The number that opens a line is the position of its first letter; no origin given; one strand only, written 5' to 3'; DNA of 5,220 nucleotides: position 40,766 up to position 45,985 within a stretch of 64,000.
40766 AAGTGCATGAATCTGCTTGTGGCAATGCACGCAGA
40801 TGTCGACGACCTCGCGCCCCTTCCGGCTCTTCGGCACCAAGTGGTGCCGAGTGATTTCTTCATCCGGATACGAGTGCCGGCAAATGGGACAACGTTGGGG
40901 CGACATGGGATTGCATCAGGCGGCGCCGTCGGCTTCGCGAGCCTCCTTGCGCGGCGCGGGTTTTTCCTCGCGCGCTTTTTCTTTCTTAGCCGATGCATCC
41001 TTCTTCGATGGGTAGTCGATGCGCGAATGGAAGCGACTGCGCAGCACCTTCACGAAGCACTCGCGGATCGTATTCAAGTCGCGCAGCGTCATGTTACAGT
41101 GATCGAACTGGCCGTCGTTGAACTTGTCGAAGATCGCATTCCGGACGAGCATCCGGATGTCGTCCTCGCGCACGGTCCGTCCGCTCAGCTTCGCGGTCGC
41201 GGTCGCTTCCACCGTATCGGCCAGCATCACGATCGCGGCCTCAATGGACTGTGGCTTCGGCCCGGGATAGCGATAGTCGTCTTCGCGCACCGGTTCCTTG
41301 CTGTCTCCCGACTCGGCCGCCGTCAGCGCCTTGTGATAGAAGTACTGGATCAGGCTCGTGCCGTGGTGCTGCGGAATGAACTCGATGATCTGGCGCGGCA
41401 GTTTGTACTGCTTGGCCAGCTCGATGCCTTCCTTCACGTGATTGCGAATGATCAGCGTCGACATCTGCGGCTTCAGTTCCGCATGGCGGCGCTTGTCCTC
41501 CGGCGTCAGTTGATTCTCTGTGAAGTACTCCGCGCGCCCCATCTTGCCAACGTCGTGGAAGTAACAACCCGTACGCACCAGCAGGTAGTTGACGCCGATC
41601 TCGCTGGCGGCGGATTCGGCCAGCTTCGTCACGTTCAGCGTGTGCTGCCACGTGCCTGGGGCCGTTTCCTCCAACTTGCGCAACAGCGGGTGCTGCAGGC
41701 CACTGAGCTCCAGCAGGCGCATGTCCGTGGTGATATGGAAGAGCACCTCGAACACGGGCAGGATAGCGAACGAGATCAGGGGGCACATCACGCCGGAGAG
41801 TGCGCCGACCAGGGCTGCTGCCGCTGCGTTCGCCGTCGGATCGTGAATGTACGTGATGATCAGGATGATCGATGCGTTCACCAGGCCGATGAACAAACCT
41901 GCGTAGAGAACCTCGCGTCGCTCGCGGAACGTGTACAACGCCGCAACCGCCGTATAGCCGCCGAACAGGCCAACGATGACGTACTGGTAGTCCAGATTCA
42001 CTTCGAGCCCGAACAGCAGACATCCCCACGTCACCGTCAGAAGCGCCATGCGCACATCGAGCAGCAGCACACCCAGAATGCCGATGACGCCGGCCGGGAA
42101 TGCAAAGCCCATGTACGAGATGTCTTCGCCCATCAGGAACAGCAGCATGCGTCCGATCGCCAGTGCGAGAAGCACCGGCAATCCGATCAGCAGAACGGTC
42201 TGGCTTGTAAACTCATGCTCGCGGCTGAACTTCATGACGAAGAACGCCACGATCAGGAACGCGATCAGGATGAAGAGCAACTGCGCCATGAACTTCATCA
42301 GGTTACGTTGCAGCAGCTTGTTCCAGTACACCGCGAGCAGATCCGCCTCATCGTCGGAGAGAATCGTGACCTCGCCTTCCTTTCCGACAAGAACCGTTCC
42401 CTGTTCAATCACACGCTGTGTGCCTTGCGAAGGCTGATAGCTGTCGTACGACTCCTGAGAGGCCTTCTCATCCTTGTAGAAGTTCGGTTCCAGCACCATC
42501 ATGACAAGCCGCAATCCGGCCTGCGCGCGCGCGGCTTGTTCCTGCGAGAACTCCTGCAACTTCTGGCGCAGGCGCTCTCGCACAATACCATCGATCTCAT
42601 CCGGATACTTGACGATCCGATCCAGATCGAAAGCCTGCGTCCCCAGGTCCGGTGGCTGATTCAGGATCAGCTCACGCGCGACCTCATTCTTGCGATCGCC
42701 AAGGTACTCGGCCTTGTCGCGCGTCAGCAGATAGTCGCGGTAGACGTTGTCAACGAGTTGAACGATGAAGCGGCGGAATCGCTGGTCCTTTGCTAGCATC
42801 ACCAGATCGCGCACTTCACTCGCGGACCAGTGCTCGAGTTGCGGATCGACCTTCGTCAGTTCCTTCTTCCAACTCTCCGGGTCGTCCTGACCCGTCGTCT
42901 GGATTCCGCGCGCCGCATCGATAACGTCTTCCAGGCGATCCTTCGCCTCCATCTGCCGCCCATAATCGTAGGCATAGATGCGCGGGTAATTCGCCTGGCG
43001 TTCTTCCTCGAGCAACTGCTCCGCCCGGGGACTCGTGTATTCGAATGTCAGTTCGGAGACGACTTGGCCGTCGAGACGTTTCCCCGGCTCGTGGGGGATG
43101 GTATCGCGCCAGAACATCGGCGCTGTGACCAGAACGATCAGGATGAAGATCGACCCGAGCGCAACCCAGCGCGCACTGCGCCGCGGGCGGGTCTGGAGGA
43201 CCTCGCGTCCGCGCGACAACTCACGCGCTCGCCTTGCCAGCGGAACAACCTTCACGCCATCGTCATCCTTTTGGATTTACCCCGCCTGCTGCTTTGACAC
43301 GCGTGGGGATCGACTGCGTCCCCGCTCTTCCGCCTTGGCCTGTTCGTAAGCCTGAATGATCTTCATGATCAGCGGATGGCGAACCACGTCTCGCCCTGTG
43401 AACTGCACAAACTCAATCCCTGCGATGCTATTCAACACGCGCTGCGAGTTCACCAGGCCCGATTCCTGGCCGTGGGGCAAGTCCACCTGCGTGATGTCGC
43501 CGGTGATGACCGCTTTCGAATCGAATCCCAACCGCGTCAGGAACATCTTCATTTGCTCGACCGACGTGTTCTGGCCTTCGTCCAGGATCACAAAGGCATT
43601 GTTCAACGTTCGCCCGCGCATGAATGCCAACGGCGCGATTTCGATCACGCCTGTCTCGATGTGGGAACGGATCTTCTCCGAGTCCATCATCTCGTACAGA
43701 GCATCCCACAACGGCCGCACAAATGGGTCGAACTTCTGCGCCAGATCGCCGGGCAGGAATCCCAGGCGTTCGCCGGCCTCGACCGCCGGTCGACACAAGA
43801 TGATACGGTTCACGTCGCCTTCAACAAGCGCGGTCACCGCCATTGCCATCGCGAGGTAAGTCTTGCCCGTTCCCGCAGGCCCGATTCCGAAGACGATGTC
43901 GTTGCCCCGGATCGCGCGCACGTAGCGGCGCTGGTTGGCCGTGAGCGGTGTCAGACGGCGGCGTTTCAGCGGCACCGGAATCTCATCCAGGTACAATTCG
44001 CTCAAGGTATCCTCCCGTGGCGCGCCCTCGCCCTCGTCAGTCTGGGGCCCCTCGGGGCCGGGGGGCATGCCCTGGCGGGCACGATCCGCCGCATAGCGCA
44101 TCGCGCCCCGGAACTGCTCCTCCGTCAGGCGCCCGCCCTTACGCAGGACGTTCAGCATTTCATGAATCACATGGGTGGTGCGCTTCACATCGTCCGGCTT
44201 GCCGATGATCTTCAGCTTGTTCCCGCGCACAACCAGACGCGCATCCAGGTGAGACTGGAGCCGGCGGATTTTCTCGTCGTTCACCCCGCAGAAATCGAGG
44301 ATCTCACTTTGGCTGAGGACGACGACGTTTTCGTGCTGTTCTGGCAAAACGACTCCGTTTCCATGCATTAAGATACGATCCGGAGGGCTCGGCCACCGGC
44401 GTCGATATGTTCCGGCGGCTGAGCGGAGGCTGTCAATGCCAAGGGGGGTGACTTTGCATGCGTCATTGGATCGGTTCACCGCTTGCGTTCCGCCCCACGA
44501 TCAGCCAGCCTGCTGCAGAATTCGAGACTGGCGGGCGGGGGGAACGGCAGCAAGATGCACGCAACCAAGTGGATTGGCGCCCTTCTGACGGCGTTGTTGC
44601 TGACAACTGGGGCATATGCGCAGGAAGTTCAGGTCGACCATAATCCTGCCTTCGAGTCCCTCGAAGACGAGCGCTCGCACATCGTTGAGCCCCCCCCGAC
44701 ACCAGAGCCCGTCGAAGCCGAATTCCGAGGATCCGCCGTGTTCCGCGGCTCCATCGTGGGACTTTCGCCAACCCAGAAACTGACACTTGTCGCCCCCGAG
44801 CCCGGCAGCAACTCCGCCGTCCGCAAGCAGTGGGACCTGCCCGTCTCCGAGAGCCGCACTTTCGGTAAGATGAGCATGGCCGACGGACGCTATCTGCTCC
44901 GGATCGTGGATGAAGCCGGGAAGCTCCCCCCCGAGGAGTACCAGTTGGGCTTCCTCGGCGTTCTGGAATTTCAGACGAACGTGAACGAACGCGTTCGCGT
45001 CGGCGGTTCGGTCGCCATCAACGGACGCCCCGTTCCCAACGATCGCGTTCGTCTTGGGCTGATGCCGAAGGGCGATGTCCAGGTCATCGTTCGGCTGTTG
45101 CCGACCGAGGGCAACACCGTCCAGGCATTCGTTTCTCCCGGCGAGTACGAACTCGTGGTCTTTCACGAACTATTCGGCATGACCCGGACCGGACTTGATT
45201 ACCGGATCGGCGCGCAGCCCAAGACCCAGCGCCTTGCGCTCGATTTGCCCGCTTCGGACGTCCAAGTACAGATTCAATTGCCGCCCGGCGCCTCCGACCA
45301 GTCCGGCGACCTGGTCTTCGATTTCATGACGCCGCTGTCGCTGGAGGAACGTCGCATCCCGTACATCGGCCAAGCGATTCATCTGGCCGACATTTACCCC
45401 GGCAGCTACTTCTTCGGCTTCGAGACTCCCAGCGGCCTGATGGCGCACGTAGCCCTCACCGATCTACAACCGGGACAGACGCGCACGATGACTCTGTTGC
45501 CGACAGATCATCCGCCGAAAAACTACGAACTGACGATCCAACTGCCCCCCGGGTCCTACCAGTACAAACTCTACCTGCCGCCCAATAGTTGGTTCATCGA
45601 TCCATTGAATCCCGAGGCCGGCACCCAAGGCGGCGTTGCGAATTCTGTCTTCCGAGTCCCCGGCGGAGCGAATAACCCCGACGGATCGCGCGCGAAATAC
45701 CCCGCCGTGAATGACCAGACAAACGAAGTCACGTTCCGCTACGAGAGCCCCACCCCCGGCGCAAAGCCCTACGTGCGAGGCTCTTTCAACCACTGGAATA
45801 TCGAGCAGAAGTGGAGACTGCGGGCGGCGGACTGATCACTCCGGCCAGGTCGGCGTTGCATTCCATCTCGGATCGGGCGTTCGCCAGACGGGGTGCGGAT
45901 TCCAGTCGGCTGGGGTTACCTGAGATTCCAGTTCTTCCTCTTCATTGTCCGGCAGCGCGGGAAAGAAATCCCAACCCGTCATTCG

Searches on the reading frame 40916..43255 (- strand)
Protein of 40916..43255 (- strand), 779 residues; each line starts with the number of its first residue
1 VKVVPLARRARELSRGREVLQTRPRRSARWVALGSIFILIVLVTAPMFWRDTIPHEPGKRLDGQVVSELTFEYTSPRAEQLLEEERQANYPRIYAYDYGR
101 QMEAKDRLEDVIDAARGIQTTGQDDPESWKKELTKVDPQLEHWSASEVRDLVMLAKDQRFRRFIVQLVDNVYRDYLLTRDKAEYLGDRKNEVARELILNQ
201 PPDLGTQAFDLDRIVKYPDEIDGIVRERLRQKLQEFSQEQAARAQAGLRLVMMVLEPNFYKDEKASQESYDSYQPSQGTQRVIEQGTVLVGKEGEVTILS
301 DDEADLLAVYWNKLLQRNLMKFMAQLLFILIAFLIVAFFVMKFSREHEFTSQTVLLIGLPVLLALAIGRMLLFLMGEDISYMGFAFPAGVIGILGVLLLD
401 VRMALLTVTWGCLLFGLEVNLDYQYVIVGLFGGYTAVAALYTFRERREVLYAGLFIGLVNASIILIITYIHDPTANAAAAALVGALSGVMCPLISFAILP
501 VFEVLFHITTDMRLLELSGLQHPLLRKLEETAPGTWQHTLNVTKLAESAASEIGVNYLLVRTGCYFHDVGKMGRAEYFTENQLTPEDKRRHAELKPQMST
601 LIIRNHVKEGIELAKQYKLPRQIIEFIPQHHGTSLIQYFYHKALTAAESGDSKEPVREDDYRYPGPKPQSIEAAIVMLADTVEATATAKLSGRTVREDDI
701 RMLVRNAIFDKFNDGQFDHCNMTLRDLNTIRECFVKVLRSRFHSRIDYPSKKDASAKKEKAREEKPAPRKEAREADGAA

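Call 15: search_protein_families(library=pfam, proteins=[window:40916-43255:-], max_evalue=0.001)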
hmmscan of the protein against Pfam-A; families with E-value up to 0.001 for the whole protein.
window:40916-43255:- (779 aa): 4 families
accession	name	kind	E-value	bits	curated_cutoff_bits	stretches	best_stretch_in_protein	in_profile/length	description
PF07698.17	7TM-7TMR_HD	-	8.7e-24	84.9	29.4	1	322-510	4-190/190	7TM receptor with intracellular HD hydrolase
PF01966.28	HD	-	5.1e-17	62.7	22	1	535-684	1-115/116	HD domain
PF07697.16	7TMR-HDED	-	1.7e-08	35.2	27.6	1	64-297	9-210/224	7TM-HD extracellular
PF08668.18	HDOD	-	0.00024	21.1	22.9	1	530-631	90-194/196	HDOD domain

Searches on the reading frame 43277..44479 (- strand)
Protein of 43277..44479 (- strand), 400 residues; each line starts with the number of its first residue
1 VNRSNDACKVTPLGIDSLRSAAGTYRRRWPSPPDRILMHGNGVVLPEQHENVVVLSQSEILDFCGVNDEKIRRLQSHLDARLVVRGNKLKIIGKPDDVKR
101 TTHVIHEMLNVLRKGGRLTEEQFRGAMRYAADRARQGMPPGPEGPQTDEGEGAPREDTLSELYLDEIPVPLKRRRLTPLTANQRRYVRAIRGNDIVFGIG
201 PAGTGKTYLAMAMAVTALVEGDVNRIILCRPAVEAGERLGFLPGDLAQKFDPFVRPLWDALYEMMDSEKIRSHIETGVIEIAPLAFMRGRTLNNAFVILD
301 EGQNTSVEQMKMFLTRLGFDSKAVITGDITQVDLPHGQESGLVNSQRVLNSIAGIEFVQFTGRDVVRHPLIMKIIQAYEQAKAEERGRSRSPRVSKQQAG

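Call 15: search_protein_families(library=pfam, proteins=[window:43277-44479:-], max_evalue=0.001)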
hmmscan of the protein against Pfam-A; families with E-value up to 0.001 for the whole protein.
window:43277-44479:- (400 aa): 4 families
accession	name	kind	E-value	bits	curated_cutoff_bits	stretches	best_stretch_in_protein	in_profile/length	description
PF02562.22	PhoH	-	3.7e-93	311.1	27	1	176-379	2-205/205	PhoH-like protein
PF13245.12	AAA_19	-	3.7e-07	30.8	25.1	1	183-332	1-129/134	AAA domain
PF13604.12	AAA_30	-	1.2e-06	28.8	27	1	179-332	2-128/191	AAA domain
PF01695.23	IstB_IS21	-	0.00018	21.5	24.1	1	193-221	92-120/238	IstB-like ATP binding protein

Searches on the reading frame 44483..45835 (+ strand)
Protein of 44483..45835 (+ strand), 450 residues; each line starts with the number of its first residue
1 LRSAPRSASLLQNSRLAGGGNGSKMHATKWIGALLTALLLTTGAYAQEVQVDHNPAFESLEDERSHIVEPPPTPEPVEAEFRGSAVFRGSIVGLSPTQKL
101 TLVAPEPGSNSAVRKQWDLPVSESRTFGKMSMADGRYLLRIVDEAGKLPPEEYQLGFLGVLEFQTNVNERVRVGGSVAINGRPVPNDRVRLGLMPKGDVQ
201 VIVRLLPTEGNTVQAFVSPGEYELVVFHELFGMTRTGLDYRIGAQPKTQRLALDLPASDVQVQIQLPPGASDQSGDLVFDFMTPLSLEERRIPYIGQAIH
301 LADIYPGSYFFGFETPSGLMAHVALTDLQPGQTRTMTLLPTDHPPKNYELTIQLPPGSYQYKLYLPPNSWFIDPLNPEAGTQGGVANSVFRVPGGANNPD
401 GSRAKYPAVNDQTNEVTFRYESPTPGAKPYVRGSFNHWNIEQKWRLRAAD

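Call 15: search_protein_families(library=pfam, proteins=[window:44483-45835:+], max_evalue=0.001)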
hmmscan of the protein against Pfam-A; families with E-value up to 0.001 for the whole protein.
window:44483-45835:+ (450 aa): 1 family
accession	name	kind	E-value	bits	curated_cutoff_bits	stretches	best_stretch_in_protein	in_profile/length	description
PF16561.11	AMPK1_CBM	-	1.7e-05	25.4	26.8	0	343-392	31-79/85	Glycogen recognition site of AMP-activated protein kinase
